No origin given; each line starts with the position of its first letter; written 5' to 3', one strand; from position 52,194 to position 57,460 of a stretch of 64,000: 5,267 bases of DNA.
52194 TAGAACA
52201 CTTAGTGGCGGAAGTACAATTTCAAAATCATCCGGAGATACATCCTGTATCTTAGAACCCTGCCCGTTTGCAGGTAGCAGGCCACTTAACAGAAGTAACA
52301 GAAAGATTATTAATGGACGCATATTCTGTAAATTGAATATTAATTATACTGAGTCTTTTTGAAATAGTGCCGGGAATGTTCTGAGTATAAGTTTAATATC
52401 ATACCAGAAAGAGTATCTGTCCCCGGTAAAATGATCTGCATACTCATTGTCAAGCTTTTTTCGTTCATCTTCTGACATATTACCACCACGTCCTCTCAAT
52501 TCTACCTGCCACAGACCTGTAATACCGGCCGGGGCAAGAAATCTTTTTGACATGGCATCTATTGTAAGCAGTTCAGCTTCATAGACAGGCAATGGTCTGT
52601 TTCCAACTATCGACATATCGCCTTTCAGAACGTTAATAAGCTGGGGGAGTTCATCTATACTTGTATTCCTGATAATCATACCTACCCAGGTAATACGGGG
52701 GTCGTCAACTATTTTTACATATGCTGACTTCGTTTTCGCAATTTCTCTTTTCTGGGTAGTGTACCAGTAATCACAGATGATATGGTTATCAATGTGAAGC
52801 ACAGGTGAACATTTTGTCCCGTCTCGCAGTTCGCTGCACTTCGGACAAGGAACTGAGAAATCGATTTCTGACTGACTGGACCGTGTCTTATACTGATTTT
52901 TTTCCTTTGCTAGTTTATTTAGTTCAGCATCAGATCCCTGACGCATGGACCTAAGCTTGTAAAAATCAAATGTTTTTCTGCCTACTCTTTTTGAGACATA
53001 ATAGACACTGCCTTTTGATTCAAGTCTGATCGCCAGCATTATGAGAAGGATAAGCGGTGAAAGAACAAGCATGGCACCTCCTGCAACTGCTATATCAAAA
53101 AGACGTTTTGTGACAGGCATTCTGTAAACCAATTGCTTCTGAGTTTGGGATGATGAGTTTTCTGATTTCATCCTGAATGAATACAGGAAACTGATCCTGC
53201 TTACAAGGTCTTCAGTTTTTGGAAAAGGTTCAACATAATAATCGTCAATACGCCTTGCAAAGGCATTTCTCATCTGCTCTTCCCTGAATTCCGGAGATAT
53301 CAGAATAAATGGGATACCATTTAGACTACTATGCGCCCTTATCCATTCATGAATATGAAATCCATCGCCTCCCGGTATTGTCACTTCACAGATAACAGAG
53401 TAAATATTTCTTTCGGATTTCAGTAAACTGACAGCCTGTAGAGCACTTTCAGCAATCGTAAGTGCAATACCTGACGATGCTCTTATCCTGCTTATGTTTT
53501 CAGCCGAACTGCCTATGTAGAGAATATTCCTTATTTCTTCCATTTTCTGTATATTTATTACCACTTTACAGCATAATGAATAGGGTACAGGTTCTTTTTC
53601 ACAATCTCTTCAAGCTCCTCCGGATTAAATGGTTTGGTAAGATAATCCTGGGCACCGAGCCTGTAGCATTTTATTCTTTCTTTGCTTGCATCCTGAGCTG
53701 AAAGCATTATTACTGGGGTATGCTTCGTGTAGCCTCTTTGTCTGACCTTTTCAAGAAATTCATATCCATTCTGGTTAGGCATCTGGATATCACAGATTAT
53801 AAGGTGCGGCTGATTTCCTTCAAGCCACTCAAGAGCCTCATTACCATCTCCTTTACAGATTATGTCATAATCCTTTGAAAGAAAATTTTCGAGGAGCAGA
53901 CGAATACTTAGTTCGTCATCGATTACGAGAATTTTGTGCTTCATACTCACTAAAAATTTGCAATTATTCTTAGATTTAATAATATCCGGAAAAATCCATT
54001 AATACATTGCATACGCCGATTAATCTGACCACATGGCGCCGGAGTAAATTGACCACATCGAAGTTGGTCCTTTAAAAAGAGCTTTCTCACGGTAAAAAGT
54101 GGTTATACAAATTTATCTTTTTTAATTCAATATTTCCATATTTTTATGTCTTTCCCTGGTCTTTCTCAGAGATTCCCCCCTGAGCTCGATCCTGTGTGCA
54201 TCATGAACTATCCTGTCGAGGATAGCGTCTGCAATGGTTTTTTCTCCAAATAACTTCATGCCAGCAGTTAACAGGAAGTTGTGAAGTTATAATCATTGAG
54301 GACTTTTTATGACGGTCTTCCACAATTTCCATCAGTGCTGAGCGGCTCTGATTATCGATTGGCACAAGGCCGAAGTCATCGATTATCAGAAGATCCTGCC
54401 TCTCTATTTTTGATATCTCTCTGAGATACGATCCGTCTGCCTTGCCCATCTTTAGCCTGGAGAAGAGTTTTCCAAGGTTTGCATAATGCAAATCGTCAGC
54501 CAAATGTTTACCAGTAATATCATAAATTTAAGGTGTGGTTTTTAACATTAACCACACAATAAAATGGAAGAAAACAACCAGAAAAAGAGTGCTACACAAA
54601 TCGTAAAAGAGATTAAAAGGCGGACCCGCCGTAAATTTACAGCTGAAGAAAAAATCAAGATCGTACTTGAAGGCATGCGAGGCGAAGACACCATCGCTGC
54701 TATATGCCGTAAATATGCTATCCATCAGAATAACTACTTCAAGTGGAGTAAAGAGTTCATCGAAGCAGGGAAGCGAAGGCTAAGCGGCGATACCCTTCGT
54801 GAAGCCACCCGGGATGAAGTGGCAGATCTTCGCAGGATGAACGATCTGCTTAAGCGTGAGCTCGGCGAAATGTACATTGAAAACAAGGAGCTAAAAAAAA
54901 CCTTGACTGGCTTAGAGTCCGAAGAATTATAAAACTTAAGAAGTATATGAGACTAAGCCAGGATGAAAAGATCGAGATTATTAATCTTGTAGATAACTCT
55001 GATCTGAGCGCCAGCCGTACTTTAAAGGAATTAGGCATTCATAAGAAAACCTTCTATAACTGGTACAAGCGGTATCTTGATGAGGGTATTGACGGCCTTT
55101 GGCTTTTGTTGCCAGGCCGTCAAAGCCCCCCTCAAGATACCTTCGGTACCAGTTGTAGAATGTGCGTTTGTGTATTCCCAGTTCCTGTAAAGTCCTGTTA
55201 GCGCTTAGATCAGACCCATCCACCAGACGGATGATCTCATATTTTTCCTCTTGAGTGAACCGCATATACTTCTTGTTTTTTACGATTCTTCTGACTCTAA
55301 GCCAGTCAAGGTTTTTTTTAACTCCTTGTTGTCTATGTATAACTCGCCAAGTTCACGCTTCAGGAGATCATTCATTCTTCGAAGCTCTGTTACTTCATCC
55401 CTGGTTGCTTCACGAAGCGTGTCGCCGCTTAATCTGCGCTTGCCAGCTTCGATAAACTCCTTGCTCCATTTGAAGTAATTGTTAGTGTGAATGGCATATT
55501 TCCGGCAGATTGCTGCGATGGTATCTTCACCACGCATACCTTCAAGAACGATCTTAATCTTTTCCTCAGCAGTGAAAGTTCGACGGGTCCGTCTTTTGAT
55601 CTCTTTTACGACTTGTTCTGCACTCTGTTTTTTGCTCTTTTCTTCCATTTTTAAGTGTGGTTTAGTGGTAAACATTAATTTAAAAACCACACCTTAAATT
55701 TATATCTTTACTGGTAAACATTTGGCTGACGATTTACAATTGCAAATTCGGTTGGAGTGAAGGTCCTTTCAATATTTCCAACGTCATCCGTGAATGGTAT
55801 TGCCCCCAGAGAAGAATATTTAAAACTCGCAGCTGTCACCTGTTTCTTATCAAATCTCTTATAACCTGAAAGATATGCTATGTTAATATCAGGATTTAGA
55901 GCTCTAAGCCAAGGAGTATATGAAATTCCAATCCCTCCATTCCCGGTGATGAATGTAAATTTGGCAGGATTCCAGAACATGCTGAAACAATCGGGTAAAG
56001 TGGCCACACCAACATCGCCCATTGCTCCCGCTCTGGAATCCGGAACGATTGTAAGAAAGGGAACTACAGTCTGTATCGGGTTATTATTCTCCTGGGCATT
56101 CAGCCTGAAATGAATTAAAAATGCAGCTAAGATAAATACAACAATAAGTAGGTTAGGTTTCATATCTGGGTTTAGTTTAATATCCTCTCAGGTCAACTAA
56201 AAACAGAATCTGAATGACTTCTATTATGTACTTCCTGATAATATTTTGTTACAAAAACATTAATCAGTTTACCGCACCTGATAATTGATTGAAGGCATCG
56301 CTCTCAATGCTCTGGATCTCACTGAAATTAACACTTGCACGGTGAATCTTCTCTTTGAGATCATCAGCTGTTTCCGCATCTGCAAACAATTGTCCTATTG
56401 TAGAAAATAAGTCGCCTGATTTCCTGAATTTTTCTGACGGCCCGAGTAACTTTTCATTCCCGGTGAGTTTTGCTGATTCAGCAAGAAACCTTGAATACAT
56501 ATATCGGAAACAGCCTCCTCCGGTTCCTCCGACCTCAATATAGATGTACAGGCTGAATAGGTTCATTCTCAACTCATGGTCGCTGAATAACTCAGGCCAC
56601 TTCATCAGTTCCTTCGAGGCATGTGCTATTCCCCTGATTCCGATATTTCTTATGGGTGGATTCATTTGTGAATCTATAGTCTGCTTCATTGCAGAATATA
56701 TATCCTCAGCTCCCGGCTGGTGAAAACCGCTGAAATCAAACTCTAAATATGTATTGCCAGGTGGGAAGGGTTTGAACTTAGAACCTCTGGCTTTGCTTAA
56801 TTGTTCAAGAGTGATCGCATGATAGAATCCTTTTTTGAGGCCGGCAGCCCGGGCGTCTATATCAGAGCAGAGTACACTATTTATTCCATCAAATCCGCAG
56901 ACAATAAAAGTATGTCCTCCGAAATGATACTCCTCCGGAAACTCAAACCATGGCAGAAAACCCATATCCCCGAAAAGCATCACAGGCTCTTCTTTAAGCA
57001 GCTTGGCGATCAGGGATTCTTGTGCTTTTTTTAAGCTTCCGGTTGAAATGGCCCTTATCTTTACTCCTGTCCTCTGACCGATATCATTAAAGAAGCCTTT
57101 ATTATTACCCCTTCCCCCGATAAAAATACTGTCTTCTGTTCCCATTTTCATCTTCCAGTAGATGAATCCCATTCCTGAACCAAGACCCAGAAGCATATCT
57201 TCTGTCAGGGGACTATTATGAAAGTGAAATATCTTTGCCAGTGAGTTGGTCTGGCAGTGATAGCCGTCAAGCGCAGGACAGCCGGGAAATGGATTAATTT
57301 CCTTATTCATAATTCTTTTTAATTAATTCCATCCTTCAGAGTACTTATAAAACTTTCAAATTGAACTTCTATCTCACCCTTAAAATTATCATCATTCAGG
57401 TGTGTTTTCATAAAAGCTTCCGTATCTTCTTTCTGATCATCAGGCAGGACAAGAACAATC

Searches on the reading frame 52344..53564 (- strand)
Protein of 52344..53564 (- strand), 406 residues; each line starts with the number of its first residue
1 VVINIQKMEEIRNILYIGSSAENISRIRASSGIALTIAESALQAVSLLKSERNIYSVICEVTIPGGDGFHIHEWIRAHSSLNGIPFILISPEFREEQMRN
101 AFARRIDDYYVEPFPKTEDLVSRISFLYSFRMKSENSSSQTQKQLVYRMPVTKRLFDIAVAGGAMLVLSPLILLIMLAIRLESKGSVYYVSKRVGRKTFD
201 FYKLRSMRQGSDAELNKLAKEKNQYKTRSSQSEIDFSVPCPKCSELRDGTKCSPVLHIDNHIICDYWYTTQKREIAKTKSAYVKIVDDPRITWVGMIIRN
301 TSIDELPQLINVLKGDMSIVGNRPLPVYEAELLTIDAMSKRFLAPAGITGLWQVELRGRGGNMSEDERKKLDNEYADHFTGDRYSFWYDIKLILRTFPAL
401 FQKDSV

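Call 56: search_protein_families(library=pfam, proteins=[window:52344-53564:-], max_evalue=0.00001)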
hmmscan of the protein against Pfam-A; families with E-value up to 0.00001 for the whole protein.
window:52344-53564:- (406 aa): 2 families
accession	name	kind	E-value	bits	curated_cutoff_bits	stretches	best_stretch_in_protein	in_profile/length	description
PF02397.22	Bac_transf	-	1.2e-49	168.7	27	2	277-401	62-178/179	Bacterial sugar transferase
PF00072.30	Response_reg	-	1e-06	29.3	30.2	1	22-124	12-110/111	Response regulator receiver domain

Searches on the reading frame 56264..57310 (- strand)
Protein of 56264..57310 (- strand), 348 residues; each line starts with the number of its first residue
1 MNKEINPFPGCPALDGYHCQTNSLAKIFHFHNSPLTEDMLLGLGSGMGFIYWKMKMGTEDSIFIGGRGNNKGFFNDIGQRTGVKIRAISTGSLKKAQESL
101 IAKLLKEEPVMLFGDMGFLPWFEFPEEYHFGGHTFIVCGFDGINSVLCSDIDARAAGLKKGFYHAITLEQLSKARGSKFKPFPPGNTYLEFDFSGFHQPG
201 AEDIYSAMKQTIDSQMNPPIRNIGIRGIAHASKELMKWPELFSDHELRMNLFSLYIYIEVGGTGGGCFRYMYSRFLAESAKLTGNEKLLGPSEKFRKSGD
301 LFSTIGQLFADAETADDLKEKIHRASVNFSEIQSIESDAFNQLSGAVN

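Call 72: search_protein_families(library=pfam, proteins=[window:56264-57310:-], max_evalue=0.00001)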
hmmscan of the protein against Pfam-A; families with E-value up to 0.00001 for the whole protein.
window:56264-57310:- (348 aa): 2 families
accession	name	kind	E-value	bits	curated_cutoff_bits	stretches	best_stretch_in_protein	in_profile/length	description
PF16169.10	DUF4872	-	2e-35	122.6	28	1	170-343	2-173/173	Domain of unknown function (DUF4872)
PF14399.12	BtrH_N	-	3.5e-24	86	29.7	1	18-141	1-123/134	Butirosin biosynthesis protein H, N-terminal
